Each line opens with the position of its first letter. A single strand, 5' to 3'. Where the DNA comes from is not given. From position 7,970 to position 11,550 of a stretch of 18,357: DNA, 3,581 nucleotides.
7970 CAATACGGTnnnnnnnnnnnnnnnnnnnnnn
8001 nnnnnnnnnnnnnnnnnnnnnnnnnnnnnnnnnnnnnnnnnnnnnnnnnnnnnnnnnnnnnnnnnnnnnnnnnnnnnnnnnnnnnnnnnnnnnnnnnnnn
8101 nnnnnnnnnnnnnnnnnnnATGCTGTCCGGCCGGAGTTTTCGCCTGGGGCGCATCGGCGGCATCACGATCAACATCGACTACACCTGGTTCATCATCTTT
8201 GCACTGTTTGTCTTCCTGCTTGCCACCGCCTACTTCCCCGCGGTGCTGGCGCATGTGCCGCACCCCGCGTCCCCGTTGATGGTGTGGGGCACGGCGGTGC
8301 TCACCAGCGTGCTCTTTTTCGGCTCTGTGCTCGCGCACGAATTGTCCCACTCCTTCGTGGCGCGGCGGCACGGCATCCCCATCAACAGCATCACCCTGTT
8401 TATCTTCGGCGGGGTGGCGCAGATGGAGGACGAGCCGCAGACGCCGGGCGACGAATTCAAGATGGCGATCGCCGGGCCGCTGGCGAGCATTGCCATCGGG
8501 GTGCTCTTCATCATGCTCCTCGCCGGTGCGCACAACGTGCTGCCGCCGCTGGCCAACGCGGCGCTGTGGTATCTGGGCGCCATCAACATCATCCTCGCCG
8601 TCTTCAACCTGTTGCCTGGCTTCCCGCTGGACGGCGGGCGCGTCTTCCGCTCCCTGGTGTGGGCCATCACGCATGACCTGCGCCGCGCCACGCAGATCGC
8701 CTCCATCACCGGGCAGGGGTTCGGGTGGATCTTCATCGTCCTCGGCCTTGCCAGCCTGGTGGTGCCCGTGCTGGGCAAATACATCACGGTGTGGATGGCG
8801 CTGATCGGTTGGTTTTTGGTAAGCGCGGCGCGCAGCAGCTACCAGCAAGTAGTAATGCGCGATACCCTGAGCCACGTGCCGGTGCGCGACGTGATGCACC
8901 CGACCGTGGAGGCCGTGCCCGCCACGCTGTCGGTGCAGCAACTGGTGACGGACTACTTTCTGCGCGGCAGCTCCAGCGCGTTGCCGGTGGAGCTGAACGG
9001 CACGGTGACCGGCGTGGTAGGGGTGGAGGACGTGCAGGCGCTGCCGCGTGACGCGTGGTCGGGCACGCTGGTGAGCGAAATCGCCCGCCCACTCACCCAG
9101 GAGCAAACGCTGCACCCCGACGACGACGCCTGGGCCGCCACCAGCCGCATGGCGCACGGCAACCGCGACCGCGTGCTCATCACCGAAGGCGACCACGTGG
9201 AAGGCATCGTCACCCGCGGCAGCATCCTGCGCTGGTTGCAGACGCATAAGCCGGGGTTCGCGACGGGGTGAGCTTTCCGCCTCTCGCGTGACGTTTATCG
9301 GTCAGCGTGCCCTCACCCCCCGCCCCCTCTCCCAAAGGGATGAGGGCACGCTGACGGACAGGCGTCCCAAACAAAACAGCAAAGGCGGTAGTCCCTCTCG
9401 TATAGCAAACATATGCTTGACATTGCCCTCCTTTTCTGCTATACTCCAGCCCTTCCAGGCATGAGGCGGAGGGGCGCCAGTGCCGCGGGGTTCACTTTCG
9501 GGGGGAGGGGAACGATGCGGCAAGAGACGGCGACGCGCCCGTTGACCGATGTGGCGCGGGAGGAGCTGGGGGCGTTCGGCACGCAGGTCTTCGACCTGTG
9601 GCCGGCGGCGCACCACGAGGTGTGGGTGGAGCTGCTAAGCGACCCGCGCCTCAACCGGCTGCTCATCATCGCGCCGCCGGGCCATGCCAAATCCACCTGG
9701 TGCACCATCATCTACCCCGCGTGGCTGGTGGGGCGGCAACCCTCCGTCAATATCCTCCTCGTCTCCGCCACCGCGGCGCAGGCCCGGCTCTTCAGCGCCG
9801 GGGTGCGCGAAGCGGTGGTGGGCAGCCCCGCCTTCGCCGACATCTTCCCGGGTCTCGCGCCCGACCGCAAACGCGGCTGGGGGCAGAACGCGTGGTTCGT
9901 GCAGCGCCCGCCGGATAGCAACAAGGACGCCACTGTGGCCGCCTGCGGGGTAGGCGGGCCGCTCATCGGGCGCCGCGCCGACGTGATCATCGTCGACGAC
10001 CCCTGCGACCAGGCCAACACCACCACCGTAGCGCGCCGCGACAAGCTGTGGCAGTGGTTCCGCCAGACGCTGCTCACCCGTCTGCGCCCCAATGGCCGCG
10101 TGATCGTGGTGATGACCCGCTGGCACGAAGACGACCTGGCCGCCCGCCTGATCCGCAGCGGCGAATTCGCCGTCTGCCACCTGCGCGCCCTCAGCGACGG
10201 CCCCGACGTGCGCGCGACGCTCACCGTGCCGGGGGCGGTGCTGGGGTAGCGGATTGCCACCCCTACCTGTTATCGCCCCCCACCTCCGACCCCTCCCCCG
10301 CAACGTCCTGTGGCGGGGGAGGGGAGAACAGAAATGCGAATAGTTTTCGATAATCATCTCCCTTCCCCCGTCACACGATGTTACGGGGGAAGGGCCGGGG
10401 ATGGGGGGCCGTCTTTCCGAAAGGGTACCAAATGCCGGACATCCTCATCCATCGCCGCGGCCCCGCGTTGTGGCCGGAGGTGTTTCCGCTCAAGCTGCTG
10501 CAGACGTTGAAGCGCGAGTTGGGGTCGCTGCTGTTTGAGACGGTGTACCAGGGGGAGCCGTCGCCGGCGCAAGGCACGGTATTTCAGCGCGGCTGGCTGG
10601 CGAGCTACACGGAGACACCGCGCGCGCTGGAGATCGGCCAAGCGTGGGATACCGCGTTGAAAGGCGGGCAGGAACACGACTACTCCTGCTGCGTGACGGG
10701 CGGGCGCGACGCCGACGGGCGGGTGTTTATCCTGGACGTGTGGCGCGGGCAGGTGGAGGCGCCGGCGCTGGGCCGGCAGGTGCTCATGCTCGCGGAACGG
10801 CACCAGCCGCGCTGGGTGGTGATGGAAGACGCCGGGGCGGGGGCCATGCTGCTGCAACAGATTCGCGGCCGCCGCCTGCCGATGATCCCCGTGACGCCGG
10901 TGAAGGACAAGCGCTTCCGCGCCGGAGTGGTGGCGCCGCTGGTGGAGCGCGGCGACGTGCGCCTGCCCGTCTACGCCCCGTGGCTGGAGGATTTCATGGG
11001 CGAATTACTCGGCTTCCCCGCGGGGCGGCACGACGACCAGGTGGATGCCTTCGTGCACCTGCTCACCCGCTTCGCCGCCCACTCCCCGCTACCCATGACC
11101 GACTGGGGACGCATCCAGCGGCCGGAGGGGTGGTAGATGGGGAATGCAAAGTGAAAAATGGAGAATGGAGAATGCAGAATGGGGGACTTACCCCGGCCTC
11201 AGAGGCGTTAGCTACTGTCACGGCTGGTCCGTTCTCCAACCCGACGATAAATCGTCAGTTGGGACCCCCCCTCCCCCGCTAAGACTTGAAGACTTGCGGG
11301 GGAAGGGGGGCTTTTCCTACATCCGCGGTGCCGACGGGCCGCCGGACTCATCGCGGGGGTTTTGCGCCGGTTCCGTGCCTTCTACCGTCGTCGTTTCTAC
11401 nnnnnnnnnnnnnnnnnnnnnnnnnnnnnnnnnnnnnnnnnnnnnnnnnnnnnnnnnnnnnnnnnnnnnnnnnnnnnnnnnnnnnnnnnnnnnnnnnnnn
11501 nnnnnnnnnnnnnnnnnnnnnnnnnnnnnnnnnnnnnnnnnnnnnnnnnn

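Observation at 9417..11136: Lone phage terminase large subunit split by a hairpin-rich insert, yet retaining a consensus promoter and SD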

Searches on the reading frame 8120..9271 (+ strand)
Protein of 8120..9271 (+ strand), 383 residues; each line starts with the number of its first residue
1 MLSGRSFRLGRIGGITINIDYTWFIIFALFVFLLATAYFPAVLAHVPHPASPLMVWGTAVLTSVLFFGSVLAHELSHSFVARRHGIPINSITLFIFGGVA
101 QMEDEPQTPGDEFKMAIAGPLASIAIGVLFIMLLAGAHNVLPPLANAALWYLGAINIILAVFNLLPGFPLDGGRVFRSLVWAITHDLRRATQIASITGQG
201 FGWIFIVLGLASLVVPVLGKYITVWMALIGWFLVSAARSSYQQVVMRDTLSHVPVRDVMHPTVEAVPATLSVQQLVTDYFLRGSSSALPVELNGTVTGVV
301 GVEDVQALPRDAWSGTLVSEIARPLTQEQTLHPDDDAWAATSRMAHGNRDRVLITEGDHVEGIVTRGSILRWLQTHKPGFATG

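Call 7: search_protein_families(library=pfam, proteins=[window:8120-9271:+], max_evalue=0.01)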
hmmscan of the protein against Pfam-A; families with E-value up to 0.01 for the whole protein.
window:8120-9271:+ (383 aa): 3 families
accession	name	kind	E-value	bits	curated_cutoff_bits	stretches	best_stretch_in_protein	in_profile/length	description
PF02163.28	Peptidase_M50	-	1.7e-24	86.8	27.2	1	63-198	3-214/221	Peptidase family M50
PF00571.33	CBS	-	3.5e-10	40.5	24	1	326-373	7-55/57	CBS domain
PF13398.12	Peptidase_M50B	-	5.9e-06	26.5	26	1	65-155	20-104/201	Peptidase M50B-like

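Call 32: search_protein_families(library=padloc, proteins=[window:8120-9271:+], max_evalue=0.01)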
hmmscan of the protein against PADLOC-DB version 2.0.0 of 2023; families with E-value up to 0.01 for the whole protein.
window:8120-9271:+ (383 aa): 0 families

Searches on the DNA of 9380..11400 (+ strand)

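Call 79: search_rna_families(source=window, start=9380, end=11400, threshold=evalue, max_evalue=1)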
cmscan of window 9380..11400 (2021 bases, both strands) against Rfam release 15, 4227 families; matches with E-value up to 1: 13.
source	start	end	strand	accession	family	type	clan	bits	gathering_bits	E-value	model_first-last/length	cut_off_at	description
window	10275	10409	+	RF04141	MIR8622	Gene; miRNA;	-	40.1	197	3.3e-05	1-212/212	no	MIR8622 microRNA precursor family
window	10277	10407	-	RF03837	mir-3138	Gene; miRNA;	-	32.7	90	0.0072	1-82/82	no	mir-3138 microRNA precursor family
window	10290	10393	-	RF04164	MIR1507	Gene; miRNA;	-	28.3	73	0.00083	1-107/107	no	MIR1507 microRNA precursor family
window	10310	10374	+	RF03799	mir-3202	Gene; miRNA;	-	27.8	90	0.0049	1-79/79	no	mir-3202 microRNA precursor family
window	10310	10375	+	RF03778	mir-483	Gene; miRNA;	-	27.2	60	0.029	1-75/75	no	mir-483 microRNA precursor family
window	10276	10408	-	RF04240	mir-4716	Gene; miRNA;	-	26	76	0.014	1-84/84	no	mir-4716 microRNA precursor family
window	10310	10374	-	RF03799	mir-3202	Gene; miRNA;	-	24.2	90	0.054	1-79/79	no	mir-3202 microRNA precursor family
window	10306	10378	+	RF03964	mir-H1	Gene; miRNA;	-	23.6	97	0.65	1-85/85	no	mir-H1 microRNA precursor family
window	10291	10393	-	RF01897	mir-188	Gene; miRNA;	-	23.2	72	0.14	1-84/84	no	mir-188 microRNA precursor family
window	10304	10379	-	RF01918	mir-1249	Gene; miRNA;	-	22.8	83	0.1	1-75/75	no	mir-1249 microRNA precursor family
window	10309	10375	+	RF04164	MIR1507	Gene; miRNA;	-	22.1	73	0.061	21-85/107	no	MIR1507 microRNA precursor family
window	10290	10327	+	RF02795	Pab91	Gene; snRNA; snoRNA; HACA-box;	-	20.7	71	0.9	1-57/57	no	Pab91 RNA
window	11265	11310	-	RF04265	mir-4650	Gene; miRNA;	-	20.3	80.7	0.5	19-79/97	no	mir-4650 microRNA precursor family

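Call 80: search_rna_families(source=L052, start=10600, end=11100, threshold=evalue, max_evalue=1)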
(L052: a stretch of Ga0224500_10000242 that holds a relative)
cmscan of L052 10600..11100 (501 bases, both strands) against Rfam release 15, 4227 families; matches with E-value up to 1: 2.
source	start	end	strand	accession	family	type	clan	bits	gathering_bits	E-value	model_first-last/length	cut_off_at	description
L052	10754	10826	-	RF00772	mir-328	Gene; miRNA;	-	22.4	70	0.21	1-75/75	no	mir-328 microRNA precursor family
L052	11014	11033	-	RF01322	CRISPR-DR9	Gene; CRISPR;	-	18.7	45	0.2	6-25/37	no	CRISPR RNA direct repeat element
